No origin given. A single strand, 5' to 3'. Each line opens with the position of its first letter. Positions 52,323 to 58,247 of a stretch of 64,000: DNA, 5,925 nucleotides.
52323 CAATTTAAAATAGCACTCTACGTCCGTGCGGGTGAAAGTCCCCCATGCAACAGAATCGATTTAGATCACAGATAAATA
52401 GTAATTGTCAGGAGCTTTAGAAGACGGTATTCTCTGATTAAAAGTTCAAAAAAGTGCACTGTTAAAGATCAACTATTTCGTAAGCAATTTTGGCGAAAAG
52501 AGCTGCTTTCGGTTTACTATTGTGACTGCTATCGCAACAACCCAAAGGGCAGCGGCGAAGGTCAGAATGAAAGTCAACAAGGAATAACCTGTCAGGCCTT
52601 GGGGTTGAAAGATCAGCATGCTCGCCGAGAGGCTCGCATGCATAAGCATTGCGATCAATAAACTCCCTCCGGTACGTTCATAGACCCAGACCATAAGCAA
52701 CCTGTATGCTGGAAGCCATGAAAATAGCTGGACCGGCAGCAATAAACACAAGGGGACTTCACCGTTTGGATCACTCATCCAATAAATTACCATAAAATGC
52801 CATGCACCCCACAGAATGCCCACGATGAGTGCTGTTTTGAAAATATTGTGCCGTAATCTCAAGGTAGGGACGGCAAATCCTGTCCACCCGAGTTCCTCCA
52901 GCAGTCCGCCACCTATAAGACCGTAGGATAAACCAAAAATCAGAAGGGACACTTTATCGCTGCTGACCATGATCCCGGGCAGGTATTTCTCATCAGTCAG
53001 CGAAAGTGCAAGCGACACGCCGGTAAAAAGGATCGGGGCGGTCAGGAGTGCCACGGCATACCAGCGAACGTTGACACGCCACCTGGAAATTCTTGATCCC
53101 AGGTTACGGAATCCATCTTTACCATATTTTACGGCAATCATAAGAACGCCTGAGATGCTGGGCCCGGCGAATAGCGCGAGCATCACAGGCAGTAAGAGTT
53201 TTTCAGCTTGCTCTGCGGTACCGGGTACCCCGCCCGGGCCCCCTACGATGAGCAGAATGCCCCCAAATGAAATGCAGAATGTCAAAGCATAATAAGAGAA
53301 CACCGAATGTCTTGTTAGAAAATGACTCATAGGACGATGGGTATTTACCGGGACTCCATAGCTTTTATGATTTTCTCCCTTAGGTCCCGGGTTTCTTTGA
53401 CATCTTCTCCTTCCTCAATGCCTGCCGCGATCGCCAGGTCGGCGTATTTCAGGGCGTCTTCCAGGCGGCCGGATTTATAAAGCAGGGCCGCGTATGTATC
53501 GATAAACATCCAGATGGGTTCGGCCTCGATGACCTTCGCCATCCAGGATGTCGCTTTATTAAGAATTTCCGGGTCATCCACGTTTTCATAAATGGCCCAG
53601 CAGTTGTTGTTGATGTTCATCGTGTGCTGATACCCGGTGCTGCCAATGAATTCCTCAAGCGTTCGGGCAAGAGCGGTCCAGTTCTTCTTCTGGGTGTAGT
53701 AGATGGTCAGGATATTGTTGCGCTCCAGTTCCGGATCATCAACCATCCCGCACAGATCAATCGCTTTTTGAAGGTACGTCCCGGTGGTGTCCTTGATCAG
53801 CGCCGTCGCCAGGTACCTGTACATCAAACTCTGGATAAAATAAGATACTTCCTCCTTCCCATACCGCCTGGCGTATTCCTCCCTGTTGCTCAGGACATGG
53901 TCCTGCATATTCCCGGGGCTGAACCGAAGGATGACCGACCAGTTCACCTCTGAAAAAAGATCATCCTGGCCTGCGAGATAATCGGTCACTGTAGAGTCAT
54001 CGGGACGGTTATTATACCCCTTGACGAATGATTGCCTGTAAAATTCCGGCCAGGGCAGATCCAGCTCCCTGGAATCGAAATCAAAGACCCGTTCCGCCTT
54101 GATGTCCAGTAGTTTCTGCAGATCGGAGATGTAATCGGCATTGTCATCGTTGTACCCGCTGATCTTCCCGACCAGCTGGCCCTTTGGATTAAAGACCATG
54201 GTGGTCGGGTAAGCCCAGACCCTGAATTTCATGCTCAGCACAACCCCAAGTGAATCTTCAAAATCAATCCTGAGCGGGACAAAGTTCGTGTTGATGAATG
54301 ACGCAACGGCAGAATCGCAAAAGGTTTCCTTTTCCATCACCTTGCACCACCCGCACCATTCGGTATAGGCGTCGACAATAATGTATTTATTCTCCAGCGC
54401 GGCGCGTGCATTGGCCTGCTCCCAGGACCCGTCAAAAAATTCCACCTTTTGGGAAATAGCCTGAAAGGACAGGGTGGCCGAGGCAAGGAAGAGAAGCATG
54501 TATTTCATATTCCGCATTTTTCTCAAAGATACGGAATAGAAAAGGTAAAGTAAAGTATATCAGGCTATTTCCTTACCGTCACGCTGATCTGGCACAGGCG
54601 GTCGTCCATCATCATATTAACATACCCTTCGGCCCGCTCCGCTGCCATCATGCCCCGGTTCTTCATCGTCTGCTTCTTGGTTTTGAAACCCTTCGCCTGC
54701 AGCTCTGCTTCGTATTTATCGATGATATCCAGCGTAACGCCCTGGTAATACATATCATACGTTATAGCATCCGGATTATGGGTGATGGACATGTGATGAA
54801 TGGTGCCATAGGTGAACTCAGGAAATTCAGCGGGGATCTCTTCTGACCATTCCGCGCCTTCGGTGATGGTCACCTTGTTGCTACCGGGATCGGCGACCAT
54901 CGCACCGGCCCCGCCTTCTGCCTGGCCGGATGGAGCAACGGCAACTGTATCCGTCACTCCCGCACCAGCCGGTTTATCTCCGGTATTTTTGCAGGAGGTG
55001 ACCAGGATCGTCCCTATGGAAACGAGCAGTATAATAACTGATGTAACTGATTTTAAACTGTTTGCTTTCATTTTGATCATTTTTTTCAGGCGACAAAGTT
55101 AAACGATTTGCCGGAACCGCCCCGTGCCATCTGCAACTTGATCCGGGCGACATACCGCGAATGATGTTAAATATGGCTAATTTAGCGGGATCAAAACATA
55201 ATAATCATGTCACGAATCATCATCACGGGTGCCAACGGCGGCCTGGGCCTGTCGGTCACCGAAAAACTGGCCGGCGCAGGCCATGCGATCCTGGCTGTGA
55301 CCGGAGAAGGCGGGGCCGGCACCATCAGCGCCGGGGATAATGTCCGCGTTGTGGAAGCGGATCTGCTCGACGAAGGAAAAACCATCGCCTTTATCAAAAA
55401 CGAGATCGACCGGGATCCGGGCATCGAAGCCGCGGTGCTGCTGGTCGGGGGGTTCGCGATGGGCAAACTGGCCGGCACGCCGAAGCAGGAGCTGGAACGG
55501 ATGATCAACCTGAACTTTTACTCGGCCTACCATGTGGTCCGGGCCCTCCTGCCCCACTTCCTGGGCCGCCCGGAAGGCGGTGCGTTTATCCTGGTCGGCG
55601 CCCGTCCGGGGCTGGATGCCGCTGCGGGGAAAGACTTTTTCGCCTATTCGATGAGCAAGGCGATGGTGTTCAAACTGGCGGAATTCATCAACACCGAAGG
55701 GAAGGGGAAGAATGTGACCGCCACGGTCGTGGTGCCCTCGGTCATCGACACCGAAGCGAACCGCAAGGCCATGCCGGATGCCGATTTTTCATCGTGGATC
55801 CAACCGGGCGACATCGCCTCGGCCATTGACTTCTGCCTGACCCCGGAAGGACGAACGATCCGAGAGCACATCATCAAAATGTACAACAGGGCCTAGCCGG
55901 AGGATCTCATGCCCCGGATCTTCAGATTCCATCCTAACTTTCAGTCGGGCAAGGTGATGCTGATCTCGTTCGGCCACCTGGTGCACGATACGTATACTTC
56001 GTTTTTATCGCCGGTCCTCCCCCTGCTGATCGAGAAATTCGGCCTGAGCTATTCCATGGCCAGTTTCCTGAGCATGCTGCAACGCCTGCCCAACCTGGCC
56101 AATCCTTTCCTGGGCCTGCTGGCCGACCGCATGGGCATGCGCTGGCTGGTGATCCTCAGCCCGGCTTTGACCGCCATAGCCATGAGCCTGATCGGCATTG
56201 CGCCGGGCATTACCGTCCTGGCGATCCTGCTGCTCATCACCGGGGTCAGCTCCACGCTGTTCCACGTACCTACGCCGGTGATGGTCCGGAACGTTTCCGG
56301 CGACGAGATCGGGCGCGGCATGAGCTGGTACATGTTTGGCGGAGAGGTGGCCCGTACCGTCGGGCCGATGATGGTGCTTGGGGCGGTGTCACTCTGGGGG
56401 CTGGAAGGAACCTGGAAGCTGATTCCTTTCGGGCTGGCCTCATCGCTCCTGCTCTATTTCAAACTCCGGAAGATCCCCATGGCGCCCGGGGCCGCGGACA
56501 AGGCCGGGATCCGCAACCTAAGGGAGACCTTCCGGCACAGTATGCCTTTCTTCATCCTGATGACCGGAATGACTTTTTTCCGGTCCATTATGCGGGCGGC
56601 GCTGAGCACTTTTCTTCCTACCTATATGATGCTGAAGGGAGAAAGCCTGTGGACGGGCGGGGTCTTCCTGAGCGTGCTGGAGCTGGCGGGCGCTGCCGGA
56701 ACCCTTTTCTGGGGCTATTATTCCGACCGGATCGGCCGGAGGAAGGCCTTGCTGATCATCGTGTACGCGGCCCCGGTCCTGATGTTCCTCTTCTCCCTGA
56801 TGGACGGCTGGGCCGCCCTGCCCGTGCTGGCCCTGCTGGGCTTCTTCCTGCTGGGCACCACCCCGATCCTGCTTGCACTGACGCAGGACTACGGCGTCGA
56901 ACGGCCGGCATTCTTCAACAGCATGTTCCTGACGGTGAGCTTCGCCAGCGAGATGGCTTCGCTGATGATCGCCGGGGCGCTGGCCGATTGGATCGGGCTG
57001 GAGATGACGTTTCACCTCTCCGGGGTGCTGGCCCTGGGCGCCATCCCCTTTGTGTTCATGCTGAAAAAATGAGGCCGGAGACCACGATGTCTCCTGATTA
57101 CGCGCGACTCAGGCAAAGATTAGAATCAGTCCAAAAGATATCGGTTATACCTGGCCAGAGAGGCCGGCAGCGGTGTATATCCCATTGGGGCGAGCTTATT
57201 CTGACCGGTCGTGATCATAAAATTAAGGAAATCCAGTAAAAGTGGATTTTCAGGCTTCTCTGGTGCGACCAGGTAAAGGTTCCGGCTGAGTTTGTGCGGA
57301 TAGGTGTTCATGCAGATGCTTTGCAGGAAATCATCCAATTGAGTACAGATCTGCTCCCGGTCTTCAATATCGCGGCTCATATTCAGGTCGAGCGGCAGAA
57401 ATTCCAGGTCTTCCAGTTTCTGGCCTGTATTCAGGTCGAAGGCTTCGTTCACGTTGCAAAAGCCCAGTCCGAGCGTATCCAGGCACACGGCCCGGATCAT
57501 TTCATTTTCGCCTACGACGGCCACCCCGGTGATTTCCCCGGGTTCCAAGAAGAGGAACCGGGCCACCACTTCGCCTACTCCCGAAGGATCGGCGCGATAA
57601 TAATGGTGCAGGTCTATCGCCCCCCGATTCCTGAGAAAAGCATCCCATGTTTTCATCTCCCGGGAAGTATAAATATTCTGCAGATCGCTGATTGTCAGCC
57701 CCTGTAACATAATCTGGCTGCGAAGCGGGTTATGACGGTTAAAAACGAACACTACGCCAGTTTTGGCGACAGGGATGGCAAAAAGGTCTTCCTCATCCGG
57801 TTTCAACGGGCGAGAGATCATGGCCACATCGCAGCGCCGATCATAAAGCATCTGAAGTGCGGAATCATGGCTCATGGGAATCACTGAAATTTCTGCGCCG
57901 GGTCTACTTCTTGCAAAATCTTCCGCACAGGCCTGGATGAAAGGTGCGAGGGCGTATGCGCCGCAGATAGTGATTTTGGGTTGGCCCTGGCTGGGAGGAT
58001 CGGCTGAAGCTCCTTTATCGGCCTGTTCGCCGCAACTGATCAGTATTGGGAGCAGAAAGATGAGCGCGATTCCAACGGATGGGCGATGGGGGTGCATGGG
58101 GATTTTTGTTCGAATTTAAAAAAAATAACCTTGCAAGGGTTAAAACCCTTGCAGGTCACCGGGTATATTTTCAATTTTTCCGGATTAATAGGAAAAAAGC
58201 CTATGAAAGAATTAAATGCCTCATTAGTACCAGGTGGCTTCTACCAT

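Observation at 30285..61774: Gene boundaries across the window are built from modular tandem 7-8 nt arrays, an architecture I cannot assign to a described element class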

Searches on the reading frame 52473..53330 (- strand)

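Call 20: search_protein_families(library=pfam, proteins=[window:52473-53330:-])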
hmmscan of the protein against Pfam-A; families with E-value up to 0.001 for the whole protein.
window:52473-53330:- (285 aa): 1 family
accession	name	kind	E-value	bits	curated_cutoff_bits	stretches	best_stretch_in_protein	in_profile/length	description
PF02517.21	Rce1-like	-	6.2e-12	46.1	22.4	1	131-234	5-90/93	Type II CAAX prenyl endopeptidase Rce1-like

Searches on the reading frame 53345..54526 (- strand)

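Call 21: search_protein_families(library=pfam, proteins=[window:53345-54526:-])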
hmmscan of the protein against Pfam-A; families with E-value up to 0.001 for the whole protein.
window:53345-54526:- (393 aa): 4 families
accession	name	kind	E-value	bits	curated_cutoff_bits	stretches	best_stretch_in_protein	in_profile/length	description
PF03190.21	Thioredox_DsbH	-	5.7e-13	49.6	27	1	35-91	25-82/163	Protein of unknown function, DUF255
PF13899.12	Thioredoxin_7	-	7.1e-11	42.5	27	1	34-114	5-83/83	Thioredoxin-like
PF13098.12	Thioredoxin_2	-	1.8e-09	38.3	27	1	43-127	2-96/104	Thioredoxin-like domain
PF00085.26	Thioredoxin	-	1.4e-07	31.9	23.5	1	45-128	17-94/103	Thioredoxin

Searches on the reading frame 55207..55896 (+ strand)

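Call 72: search_protein_families(library=pfam, proteins=[window:55207-55896:+], max_evalue=0.00001)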
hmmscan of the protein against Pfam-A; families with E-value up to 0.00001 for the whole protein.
window:55207-55896:+ (229 aa): 2 families
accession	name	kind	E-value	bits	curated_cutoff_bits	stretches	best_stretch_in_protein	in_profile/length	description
PF00106.31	adh_short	-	5.6e-21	75.4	26.6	1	4-190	3-192/195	short chain dehydrogenase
PF13561.12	adh_short_C2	-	1.1e-12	48.5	27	1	9-192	2-188/236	Enoyl-(Acyl carrier protein) reductase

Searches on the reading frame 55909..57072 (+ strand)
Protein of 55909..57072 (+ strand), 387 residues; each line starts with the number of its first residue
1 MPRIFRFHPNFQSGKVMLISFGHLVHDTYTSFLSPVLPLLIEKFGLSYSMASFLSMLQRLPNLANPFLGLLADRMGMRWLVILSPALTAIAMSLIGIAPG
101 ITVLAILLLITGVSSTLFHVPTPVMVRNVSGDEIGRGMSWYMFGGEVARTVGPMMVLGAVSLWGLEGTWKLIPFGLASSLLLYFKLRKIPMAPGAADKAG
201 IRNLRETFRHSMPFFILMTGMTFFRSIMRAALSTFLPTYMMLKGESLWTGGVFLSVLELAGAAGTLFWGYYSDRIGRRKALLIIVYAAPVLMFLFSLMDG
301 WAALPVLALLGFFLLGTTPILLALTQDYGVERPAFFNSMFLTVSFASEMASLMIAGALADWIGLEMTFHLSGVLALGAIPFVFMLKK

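Call 72: search_protein_families(library=pfam, proteins=[window:55909-57072:+], max_evalue=0.00001)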
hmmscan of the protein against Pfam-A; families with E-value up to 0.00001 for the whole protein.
window:55909-57072:+ (387 aa): 2 families
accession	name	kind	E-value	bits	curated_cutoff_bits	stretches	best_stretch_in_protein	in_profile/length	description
PF07690.21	MFS_1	-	9.6e-32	110.7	33.4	1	20-344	2-339/347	Major Facilitator Superfamily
PF12832.13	MFS_1_like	-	3.2e-06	26.9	25.2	0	30-115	15-102/373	MFS_1 like family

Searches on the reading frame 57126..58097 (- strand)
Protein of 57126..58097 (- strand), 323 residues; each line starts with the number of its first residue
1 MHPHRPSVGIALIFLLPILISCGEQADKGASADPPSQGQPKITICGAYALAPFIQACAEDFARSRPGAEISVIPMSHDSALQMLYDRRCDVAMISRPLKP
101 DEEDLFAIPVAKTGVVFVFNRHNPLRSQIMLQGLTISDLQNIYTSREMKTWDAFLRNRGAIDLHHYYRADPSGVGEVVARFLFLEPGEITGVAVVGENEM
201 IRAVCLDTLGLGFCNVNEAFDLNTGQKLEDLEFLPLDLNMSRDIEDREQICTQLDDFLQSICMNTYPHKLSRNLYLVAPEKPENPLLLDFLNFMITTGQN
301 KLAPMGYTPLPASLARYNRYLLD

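Call 72: search_protein_families(library=pfam, proteins=[window:57126-58097:-], max_evalue=0.00001)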
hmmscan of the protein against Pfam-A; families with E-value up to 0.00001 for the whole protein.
window:57126-58097:- (323 aa): 2 families
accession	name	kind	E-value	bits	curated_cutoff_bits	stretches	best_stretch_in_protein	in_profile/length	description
PF12849.12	PBP_like_2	-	3.9e-22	79.7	27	1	34-295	4-264/267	PBP superfamily domain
PF03466.25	LysR_substrate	-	4.8e-08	33.1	28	1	55-154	22-119/209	LysR substrate binding domain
